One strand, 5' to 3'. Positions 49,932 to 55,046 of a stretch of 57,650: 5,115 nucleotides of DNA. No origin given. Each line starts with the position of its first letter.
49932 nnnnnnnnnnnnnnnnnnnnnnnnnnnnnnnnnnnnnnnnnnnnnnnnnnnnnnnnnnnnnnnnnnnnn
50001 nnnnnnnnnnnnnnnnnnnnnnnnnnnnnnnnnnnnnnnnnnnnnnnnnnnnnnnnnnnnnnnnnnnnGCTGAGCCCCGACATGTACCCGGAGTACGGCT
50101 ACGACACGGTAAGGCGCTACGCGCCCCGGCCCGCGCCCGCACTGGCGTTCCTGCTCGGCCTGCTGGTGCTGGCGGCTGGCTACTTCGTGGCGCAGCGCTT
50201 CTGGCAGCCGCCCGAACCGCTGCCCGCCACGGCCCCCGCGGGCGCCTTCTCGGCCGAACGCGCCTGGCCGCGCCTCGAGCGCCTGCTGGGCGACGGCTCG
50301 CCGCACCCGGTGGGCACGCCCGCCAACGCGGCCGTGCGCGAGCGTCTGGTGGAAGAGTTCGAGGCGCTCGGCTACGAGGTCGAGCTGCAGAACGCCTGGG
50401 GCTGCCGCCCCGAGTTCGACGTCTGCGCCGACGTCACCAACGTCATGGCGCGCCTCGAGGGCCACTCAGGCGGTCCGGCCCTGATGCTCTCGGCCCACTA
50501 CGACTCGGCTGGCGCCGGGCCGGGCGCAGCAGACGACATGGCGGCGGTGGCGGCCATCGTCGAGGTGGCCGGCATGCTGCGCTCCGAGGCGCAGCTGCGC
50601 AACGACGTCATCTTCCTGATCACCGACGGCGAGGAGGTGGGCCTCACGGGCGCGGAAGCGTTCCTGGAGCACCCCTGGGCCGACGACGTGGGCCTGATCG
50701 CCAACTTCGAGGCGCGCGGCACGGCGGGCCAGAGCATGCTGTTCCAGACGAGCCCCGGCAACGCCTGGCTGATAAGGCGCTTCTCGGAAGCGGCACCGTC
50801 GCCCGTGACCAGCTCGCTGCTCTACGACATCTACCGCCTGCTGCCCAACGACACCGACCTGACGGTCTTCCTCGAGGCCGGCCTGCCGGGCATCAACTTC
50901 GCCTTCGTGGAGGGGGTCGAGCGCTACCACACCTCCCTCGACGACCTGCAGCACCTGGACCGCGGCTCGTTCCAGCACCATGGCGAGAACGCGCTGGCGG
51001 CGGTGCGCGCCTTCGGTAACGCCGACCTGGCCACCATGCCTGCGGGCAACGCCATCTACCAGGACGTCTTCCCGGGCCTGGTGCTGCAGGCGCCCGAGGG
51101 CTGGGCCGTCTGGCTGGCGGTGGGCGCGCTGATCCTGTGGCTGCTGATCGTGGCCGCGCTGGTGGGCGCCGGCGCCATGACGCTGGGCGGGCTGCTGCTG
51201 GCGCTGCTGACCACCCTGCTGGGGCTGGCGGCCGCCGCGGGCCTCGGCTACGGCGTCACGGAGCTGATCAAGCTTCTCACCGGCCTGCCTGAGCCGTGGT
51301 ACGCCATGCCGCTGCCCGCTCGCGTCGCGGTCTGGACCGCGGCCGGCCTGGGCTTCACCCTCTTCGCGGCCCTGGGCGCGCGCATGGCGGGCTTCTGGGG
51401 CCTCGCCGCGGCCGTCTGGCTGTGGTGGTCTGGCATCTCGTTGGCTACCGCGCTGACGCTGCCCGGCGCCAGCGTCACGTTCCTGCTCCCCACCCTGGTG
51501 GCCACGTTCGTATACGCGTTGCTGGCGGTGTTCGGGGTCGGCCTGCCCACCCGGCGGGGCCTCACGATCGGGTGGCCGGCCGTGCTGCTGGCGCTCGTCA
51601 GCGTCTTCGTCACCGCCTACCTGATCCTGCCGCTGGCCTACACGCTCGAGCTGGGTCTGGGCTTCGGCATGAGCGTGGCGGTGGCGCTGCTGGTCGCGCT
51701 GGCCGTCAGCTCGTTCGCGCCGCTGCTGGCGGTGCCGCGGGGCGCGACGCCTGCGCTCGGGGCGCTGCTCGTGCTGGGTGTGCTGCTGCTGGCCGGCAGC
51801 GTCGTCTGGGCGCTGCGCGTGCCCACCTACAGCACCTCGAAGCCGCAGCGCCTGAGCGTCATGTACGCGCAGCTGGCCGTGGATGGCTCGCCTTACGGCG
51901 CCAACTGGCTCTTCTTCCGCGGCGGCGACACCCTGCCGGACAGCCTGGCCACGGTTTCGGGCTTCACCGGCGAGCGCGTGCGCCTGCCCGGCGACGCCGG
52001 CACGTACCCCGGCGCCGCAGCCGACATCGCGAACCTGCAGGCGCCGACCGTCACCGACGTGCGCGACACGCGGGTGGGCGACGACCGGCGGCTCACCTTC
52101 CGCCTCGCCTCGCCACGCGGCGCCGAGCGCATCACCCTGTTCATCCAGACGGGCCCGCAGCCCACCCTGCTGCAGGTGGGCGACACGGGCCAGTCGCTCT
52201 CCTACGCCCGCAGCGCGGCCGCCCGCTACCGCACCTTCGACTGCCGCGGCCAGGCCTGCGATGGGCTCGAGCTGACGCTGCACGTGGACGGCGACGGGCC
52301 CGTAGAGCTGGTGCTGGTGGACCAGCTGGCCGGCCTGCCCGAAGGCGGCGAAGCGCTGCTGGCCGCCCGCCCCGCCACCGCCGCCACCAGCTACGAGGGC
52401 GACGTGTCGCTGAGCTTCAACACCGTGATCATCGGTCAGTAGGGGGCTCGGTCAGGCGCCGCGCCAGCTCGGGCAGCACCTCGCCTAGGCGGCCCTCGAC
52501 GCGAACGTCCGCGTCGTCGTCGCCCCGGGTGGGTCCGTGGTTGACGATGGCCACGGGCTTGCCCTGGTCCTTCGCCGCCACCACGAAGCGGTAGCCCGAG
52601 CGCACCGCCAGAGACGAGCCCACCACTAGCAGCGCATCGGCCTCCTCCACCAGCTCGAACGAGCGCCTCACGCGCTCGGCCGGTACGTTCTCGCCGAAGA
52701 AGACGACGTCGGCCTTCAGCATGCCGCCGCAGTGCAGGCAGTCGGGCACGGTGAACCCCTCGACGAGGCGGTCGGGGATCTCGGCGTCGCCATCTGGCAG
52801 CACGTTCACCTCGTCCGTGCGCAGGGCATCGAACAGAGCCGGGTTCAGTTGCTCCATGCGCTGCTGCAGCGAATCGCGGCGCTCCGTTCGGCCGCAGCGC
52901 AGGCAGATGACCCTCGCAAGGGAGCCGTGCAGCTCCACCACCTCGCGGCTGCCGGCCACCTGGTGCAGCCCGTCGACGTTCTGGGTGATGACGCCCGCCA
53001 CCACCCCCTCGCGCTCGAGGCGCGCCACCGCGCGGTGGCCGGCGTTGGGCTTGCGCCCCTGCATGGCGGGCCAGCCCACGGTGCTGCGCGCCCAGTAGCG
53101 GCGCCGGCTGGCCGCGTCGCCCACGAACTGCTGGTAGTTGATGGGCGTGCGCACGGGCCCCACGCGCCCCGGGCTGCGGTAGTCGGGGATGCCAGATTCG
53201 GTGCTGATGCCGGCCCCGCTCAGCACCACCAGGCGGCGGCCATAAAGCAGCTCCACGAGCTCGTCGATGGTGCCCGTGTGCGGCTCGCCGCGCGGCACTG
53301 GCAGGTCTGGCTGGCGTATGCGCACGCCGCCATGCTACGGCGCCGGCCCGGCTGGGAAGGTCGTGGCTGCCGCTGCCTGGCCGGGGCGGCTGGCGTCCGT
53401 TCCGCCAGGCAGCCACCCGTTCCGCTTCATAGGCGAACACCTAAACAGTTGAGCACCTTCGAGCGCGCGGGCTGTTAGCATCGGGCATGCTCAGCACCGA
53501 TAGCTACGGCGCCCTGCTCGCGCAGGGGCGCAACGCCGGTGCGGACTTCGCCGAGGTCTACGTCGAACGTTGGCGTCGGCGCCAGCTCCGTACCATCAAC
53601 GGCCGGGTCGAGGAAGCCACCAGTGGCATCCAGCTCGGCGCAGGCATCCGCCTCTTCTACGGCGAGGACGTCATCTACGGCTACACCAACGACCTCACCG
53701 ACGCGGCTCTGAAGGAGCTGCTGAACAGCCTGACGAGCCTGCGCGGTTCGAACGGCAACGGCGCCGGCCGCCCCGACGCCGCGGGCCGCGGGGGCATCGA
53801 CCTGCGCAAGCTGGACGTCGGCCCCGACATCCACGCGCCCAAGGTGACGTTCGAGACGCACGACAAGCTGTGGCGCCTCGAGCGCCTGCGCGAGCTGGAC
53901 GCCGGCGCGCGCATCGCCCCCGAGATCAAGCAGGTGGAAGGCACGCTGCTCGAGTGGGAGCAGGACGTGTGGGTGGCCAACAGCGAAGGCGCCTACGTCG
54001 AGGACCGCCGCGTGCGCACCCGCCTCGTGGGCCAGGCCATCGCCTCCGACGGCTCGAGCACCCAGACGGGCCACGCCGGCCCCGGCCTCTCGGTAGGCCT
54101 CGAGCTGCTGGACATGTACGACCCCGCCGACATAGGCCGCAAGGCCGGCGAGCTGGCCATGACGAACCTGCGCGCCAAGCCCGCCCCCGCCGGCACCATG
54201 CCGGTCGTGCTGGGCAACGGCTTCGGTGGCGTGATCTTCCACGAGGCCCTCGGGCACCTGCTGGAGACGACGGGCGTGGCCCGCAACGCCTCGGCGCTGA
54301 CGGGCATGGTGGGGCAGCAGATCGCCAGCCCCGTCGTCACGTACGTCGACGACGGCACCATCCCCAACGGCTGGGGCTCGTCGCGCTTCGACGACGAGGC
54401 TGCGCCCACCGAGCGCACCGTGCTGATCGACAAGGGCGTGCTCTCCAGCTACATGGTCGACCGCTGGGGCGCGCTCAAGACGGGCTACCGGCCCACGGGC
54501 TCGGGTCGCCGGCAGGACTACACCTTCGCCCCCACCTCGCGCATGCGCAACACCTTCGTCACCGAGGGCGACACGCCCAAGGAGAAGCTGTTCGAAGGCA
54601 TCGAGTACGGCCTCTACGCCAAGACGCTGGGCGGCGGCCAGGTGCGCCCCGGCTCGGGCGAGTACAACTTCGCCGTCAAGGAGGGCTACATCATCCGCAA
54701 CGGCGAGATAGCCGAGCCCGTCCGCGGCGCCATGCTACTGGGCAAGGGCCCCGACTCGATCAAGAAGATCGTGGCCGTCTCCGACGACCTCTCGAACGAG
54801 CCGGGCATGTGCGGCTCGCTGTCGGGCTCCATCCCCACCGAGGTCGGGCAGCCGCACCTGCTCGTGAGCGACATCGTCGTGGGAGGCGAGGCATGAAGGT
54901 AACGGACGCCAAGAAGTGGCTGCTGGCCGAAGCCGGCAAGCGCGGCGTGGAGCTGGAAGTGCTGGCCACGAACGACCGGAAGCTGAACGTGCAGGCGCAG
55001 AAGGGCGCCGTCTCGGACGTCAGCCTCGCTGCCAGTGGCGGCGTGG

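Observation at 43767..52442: Same-strand cluster of secreted protein, Ig/PPC lipoprotein, AfsR-like STAND regulator, small protein and membrane M28 peptidase: candidate undescribed extracytoplasmic module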

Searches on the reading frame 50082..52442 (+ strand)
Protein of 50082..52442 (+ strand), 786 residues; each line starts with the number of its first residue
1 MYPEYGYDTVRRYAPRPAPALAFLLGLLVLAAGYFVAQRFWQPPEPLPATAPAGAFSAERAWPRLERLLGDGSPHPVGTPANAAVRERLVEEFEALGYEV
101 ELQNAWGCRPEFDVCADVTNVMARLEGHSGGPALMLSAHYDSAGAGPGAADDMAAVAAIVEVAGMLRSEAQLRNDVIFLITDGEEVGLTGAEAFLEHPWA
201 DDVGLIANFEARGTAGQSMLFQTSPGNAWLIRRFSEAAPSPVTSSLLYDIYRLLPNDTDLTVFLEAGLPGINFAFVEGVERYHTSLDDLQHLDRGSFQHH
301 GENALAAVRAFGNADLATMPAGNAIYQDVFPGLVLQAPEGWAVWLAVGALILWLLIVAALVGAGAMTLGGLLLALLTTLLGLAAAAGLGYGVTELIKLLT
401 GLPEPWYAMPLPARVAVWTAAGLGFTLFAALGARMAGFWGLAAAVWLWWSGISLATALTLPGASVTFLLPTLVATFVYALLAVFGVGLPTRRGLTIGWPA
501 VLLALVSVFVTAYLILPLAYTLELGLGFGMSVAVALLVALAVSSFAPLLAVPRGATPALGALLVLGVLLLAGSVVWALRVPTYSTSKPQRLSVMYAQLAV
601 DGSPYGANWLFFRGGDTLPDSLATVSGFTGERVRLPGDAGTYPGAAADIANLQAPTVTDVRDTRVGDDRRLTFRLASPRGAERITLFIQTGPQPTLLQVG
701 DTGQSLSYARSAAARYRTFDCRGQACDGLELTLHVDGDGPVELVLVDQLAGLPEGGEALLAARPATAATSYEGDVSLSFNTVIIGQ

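Call 8: search_protein_families(library=pfam, proteins=[window:50082-52442:+], max_evalue=0.01)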
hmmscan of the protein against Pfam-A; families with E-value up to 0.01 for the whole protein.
window:50082-52442:+ (786 aa): 3 families
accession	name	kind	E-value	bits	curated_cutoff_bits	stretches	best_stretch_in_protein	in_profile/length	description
PF04389.22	Peptidase_M28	-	4.5e-44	150.9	21.3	1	120-307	1-192/193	Peptidase family M28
PF05343.19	Peptidase_M42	-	2e-06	27.5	23.2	1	149-196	132-178/292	M42 glutamyl aminopeptidase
PF01546.33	Peptidase_M20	-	1.5e-05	25.5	24.6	1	146-199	30-82/206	Peptidase family M20/M25/M40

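Call 36: search_protein_families(library=ncbifam, proteins=[window:50082-52442:+], max_evalue=0.1)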
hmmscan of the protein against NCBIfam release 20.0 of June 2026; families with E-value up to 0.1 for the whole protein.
window:50082-52442:+ (786 aa): 9 families
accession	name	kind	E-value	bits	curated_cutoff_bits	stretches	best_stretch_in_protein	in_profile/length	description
TIGR01883.1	PepT-like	hypoth_equivalog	1.2e-06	27.7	274.25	1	149-196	98-145/361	peptidase T-like protein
NF045908.1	AminopepLapALeg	equivalog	0.00019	20.4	600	1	131-197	204-272/396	aminopeptidase LapA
NF004788.0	PRK06133.1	subfamily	0.00093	18.2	349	1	145-223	137-214/417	glutamate carboxypeptidase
NF006399.0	PRK08651.1-2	equivalog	0.0011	18.1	381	1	146-207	103-164/405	succinyl-diaminopimelate desuccinylase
TIGR01910.1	DapE-ArgE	subfamily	0.0015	17.9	217.6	0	146-199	100-154/373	ArgE/DapE family deacylase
NF006365.0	PRK08588.1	subfamily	0.014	14.7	289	1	146-204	100-159/383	succinyl-diaminopimelate desuccinylase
TIGR01892.1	AcOrn-deacetyl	equivalog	0.014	14.5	297.7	0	146-196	94-143/365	acetylornithine deacetylase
NF009920.0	PRK13381.1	subfamily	0.022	13.6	293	1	150-194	143-187/412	peptidase T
NF009558.0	PRK13013.1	equivalog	0.044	12.4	428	1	86-153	42-108/429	acetylornithine deacetylase/succinyl-diaminopimelate desuccinylase family protein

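Call 98: search_solved_structures(query=window:50082-52442:+, max_evalue=0.00001)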
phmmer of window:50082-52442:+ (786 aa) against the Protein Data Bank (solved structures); distinct sequences matched with E-value up to 0.00001: 1.
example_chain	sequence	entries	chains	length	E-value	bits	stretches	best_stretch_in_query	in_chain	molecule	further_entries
6hc6_A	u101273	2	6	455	5.7e-08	35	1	134-308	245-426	Aminopeptidase YwaD | Aminopeptidase Y (Arg Lys Leu preference)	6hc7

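Call 101: search_protein_families(library=padloc, proteins=[window:50082-52442:+], max_evalue=0.001)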
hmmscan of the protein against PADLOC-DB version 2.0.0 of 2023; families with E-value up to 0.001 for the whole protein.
window:50082-52442:+ (786 aa): 0 families

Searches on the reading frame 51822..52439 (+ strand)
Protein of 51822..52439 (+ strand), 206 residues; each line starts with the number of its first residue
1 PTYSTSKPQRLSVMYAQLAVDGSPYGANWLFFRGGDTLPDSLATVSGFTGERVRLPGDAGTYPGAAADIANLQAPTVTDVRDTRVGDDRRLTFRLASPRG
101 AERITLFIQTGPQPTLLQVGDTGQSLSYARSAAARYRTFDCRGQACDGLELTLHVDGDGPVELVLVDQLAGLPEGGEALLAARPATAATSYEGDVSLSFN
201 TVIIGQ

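Call 62: search_protein_families(library=pfam, proteins=[window:51822-52439:+], max_evalue=10)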
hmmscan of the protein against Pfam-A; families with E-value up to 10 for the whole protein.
seq(206 aa): 1 family
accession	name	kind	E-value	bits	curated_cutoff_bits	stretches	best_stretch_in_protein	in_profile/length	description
PF09117.15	MiAMP1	-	0.19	12.4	26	1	121-149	29-57/76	MiAMP1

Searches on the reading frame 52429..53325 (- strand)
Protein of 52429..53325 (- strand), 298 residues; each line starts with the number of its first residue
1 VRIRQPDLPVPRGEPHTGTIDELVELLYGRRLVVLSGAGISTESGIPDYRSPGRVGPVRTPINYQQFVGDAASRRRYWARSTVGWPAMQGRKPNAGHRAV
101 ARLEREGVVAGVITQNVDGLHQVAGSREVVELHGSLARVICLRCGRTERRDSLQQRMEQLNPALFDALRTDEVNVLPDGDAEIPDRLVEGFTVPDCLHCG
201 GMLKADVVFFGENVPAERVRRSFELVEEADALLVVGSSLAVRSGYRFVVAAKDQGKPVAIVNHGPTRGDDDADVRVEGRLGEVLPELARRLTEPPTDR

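Call 12: search_protein_families(library=pfam, proteins=[window:52429-53325:-], max_evalue=0.001)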
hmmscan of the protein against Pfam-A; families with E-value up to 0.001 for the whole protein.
window:52429-53325:- (298 aa): 1 family
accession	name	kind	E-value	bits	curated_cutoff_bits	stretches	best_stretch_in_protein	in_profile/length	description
PF02146.23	SIR2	-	1.2e-43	149.6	24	1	37-242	1-179/180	Sir2 family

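Call 101: search_protein_families(library=padloc, proteins=[window:52429-53325:-], max_evalue=0.001)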
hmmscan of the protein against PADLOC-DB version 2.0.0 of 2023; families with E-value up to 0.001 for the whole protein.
window:52429-53325:- (298 aa): 1 family
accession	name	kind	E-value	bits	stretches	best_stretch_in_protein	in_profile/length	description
PDLC05061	PDC-S65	-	0.00067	17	0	91-123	121-153/592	-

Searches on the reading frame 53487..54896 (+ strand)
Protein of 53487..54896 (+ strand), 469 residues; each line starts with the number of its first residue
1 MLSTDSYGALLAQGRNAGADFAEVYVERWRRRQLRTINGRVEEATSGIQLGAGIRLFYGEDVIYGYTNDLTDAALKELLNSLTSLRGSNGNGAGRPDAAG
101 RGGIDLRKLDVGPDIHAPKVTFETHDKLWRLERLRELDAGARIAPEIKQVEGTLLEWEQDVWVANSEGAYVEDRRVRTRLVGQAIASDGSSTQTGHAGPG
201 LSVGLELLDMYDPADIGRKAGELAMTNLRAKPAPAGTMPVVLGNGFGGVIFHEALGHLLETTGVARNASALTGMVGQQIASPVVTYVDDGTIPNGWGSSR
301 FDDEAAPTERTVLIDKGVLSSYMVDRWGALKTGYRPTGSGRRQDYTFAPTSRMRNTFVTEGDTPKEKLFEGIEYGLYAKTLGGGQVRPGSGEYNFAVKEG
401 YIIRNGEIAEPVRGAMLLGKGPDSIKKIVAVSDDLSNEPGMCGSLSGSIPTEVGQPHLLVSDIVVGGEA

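Call 12: search_protein_families(library=pfam, proteins=[window:53487-54896:+], max_evalue=0.001)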
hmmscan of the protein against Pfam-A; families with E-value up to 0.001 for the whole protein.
window:53487-54896:+ (469 aa): 3 families
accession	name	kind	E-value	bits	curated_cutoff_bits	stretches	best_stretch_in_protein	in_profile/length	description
PF19289.4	PmbA_TldD_3rd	-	3.5e-63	213.1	22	1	236-467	2-220/220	PmbA/TldA metallopeptidase C-terminal domain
PF19290.4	PmbA_TldD_2nd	-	1.7e-16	61.1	20.9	1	130-228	11-109/109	PmbA/TldA metallopeptidase central domain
PF01523.21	PmbA_TldD_1st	-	7.2e-14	52.1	20.9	1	22-80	1-59/65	PmbA/TldA metallopeptidase domain 1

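Call 97: list_cluster_members(proteins=[window:53487-54896:+, window:50082-52442:+, window:46765-49812:+, L018:10239-11633:-, L018:3659-6574:+, L018:6611-6799:+])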
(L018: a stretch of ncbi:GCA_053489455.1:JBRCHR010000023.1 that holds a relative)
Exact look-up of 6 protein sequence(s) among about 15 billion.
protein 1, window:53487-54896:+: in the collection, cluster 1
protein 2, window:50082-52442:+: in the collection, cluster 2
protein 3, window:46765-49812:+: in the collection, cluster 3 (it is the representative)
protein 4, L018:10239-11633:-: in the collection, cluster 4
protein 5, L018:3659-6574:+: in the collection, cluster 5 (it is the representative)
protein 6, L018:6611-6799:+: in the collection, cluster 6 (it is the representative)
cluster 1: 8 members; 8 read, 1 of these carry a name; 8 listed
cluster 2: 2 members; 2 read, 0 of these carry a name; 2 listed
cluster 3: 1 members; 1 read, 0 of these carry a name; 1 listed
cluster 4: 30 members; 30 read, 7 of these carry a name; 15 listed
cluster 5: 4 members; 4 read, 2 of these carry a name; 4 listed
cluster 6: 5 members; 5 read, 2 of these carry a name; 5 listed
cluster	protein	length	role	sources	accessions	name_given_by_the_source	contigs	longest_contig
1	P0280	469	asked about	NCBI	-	-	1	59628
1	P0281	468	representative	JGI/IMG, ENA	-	-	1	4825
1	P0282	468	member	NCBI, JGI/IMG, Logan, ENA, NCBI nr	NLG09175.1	MAG: TldD/PmbA family protein [Deinococcales bacterium] | TldD/PmbA family protein [Deinococcales bacterium]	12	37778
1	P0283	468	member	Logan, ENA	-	-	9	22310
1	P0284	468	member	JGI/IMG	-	-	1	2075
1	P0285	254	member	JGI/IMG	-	-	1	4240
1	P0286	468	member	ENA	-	-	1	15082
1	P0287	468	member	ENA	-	-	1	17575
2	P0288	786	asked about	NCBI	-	-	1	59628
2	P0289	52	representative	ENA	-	-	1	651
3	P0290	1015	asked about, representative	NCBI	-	-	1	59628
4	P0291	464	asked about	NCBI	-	-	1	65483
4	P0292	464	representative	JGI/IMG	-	-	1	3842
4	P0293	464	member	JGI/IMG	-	TldD protein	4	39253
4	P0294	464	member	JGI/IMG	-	TldD protein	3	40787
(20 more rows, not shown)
